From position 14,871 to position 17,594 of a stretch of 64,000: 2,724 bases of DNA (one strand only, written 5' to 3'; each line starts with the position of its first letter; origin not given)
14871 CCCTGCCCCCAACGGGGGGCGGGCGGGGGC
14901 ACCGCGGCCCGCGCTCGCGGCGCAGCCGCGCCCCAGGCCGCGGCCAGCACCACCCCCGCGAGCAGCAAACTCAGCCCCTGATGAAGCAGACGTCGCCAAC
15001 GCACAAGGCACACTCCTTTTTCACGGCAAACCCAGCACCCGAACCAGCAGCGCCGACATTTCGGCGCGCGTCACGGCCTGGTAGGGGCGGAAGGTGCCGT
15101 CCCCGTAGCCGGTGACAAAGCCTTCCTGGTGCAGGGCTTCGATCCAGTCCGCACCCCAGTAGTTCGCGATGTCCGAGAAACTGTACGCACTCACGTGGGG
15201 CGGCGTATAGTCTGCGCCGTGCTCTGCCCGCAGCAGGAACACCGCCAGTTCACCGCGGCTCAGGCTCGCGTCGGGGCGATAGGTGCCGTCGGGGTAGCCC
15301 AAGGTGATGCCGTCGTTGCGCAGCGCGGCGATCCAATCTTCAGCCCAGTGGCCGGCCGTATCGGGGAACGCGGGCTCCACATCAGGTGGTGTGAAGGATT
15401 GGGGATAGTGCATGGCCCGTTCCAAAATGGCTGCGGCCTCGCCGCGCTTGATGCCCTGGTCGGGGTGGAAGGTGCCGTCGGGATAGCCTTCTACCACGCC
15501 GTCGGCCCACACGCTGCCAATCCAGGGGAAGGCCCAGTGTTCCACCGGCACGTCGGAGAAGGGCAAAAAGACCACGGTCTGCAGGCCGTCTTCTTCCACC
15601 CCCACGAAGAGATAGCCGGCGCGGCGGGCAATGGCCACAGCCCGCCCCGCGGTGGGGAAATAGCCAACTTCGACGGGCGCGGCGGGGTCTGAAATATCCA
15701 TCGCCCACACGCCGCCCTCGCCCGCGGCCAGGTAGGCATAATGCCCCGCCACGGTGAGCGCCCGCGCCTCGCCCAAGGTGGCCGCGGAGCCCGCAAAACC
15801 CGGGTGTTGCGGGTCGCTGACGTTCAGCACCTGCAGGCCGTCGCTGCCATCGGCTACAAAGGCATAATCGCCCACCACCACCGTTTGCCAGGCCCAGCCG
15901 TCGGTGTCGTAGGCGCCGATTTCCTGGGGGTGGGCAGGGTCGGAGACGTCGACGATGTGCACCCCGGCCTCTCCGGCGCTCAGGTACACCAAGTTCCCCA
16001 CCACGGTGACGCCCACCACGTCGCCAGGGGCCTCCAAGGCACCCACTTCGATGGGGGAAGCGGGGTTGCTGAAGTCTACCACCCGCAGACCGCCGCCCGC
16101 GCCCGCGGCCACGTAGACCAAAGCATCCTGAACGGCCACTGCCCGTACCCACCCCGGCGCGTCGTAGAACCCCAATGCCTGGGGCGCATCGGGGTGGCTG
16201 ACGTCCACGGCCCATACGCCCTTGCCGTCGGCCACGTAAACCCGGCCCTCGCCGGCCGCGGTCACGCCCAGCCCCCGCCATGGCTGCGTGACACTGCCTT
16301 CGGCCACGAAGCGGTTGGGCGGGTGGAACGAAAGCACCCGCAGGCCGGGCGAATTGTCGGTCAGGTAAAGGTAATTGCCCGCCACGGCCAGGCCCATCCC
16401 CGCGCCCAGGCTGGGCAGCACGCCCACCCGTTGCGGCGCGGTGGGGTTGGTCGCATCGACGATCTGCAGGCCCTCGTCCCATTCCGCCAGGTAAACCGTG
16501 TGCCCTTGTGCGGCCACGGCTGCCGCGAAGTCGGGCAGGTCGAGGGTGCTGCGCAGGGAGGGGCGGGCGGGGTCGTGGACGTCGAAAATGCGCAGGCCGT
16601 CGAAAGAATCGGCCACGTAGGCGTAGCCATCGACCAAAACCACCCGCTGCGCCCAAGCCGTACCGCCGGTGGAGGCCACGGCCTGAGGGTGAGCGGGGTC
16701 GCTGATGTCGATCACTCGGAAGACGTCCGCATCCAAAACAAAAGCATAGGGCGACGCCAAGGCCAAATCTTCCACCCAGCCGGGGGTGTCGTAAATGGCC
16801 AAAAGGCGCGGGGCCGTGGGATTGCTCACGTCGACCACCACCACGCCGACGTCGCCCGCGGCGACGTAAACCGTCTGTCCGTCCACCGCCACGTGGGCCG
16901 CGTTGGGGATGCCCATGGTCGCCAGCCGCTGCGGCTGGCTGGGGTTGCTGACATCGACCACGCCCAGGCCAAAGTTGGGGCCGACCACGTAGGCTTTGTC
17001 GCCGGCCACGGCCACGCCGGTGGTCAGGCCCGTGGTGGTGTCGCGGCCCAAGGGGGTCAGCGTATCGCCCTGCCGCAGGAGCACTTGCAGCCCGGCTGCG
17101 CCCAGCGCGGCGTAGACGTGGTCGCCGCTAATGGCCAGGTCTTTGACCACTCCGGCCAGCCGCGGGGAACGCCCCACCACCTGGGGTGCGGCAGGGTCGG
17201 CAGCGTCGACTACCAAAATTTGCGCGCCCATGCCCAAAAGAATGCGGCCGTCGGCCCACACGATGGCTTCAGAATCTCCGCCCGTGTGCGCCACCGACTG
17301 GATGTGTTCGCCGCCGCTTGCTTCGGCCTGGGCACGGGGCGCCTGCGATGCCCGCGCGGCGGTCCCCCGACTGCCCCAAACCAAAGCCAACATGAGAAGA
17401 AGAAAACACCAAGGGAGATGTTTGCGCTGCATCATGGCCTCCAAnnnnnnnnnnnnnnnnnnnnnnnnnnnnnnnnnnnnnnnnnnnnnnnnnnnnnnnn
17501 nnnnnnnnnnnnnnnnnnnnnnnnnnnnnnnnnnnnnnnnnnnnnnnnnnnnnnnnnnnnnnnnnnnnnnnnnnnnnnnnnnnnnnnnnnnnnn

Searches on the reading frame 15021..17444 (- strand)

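Call 32: search_protein_families(library=pfam, proteins=[window:15021-17444:-], max_evalue=0.0001)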
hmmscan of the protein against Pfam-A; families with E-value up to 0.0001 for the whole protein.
window:15021-17444:- (807 aa): 4 families
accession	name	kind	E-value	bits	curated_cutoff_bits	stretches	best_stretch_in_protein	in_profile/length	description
PF08309.17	LVIVD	-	5.3e-79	259.7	20.2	7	182-220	4-42/42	LVIVD repeat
PF00395.25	SLH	-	2.3e-31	107.9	20.8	3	755-796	1-43/44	S-layer homology domain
PF09826.15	Beta_propel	-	9e-07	28.6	22.4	0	178-360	10-169/495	Beta propeller domain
PF05096.18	Glu_cyclase_2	-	3.5e-05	23.8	22.3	0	297-386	75-159/249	Glutamine cyclotransferase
